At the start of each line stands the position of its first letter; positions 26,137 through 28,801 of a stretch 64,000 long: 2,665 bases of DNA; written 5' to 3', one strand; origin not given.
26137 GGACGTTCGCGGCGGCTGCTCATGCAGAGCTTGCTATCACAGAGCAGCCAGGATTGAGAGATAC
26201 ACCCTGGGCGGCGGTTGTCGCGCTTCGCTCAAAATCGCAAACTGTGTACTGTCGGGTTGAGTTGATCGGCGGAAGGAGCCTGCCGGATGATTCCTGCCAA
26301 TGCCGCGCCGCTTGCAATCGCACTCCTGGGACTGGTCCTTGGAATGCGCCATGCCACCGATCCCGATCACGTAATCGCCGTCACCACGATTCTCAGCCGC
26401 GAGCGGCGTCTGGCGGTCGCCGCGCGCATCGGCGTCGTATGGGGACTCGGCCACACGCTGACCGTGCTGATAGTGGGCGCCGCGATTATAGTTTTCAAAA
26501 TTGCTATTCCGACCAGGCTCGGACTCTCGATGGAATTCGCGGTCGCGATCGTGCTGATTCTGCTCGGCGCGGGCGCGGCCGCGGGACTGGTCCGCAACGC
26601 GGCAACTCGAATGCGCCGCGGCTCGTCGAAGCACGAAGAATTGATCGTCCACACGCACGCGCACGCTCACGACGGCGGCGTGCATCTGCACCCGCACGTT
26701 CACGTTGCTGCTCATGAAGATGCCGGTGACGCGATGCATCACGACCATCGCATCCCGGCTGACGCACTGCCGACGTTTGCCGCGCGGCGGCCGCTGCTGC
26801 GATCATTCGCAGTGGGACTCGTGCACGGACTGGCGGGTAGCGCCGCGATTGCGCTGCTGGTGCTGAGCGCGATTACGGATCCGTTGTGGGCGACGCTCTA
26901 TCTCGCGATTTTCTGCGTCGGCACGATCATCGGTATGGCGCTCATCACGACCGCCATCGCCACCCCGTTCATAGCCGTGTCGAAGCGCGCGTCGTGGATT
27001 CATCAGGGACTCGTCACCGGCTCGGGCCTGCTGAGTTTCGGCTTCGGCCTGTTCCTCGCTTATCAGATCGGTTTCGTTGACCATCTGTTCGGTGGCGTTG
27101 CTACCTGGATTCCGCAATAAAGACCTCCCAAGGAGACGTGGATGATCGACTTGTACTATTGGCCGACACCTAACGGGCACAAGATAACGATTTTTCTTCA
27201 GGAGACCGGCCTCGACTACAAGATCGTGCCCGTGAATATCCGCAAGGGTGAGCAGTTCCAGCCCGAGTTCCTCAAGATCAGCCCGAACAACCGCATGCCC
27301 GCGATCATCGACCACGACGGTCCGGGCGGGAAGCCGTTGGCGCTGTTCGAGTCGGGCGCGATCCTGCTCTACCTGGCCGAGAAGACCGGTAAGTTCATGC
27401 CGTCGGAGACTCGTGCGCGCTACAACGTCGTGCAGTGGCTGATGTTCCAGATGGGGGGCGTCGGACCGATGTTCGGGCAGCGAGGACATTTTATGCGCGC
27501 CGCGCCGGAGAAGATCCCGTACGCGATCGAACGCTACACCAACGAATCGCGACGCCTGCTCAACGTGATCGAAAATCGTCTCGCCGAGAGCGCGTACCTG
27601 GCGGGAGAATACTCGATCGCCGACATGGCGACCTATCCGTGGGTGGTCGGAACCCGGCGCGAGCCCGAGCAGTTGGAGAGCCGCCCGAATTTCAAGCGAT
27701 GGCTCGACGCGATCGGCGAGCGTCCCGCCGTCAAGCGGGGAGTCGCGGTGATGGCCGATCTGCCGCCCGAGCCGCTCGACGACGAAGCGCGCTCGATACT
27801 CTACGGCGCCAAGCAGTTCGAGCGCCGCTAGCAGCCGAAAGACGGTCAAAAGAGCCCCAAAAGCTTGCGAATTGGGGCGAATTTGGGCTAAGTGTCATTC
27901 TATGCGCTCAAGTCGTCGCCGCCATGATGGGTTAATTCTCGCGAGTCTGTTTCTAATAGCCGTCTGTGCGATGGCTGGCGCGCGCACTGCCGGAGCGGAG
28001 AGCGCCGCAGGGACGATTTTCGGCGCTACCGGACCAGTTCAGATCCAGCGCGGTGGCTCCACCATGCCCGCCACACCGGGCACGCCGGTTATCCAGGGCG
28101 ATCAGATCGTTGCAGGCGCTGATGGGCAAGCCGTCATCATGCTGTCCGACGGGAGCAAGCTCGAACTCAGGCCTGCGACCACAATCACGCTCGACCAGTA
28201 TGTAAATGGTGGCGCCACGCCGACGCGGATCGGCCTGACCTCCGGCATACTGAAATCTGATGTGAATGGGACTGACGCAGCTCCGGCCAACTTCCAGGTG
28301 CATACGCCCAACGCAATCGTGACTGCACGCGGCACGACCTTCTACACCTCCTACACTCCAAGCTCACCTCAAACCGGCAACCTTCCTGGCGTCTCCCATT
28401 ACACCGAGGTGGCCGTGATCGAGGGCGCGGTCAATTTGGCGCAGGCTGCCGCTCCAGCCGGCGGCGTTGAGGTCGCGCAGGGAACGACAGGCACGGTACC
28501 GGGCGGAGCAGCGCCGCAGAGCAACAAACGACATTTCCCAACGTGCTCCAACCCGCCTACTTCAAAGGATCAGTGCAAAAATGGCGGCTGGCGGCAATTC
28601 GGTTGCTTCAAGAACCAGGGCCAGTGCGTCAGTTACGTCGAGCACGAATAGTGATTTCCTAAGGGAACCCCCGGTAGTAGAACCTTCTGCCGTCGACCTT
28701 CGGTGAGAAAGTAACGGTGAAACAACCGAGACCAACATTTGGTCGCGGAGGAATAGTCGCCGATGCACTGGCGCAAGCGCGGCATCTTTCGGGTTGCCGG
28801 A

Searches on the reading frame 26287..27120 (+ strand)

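Call 34: search_protein_families(library=pfam, proteins=[window:26287-27120:+], max_evalue=0.001)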
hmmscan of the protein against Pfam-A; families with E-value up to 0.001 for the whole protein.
window:26287-27120:+ (277 aa): 1 family
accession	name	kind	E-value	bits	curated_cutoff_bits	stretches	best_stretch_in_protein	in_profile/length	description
PF03824.22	NicO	-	2.4e-05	24.2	27.7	1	11-224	4-241/287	High-affinity nickel-transport protein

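Call 94: search_protein_families(library=ncbifam, proteins=[window:26287-27120:+], max_evalue=0.01)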
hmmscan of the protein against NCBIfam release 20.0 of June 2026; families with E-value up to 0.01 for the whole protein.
window:26287-27120:+ (277 aa): 2 families
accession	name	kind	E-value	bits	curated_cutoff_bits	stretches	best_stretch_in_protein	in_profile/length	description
TIGR00802.1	nico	subfamily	0.00055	19.5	333.05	1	12-74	1-64/281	HoxN/HupN/NixA family nickel/cobalt transporter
NF052500.1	NicTportNicT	equivalog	0.0053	16.1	450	1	9-69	44-105/340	Nickel transporter NicT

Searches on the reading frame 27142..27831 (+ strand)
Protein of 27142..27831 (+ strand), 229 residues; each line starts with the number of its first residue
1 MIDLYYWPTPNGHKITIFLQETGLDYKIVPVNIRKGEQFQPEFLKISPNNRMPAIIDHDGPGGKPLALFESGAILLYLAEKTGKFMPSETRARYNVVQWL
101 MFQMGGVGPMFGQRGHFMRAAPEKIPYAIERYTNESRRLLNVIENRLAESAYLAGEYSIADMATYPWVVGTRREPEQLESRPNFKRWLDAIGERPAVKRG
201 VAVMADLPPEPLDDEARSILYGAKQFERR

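Call 34: search_protein_families(library=pfam, proteins=[window:27142-27831:+], max_evalue=0.001)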
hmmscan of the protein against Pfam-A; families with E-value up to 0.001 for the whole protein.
window:27142-27831:+ (229 aa): 6 families
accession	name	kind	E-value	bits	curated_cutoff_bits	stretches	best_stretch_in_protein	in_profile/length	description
PF02798.26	GST_N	-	5.3e-17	62.4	20.9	1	4-80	5-76/76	Glutathione S-transferase, N-terminal domain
PF13409.12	GST_N_2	-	3e-13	50.6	25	1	10-80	3-69/70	Glutathione S-transferase, N-terminal domain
PF13417.12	GST_N_3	-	5.9e-11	43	22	1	4-82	1-71/75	Glutathione S-transferase, N-terminal domain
PF13410.11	GST_C_2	-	1.1e-06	29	24.9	1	127-190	2-69/69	Glutathione S-transferase, C-terminal domain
PF00043.30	GST_C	-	1.4e-06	28.8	20.7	1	135-195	30-93/93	Glutathione S-transferase, C-terminal domain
PF14497.11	GST_C_3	-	0.00074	20.1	21.6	0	134-198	29-98/104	Glutathione S-transferase, C-terminal domain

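Call 94: search_protein_families(library=ncbifam, proteins=[window:27142-27831:+], max_evalue=0.01)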
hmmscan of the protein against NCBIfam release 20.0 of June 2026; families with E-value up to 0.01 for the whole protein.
window:27142-27831:+ (229 aa): 7 families
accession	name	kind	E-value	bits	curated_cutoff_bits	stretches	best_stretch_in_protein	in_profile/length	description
NF010579.0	PRK13972.1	equivalog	2.4e-76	256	332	1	1-200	1-202/215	GSH-dependent disulfide bond oxidoreductase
NF008731.0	PRK11752.1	equivalog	1.6e-55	188.4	325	1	2-205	45-260/287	glutathione-dependent disulfide-bond oxidoreductase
TIGR01262.1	maiA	equivalog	1.2e-13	51.2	171.05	1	6-200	5-202/211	maleylacetoacetate isomerase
NF007831.0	PRK10542.1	equivalog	1.5e-12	47.5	198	1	4-201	3-195/201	glutathione transferase GstA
NF011693.0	PRK15113.1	equivalog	1.1e-07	31.7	150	1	17-162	24-169/214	glutathione transferase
NF007016.1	PRK09481.1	equivalog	0.002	17.6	314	1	12-95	22-98/209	stringent starvation protein SspA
NF052468.1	glut_trans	equivalog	0.0049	16.7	245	1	3-92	3-88/229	glutathione transferase, Atu5508 family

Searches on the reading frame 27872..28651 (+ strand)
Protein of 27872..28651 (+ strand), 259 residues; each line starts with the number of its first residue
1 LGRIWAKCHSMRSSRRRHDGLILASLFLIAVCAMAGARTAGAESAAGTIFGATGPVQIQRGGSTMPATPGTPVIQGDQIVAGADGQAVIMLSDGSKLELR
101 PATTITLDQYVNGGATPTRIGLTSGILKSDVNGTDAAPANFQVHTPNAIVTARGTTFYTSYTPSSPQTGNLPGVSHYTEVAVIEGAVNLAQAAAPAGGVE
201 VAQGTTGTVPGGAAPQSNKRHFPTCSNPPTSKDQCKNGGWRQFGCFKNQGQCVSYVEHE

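Call 11: search_protein_families(library=pfam, proteins=[window:27872-28651:+], max_evalue=0.001)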
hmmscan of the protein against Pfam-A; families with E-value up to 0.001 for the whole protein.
window:27872-28651:+ (259 aa): 1 family
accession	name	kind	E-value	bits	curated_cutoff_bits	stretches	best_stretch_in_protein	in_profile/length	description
PF04773.18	FecR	-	2.9e-14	53.7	24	1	77-187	1-96/97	FecR protein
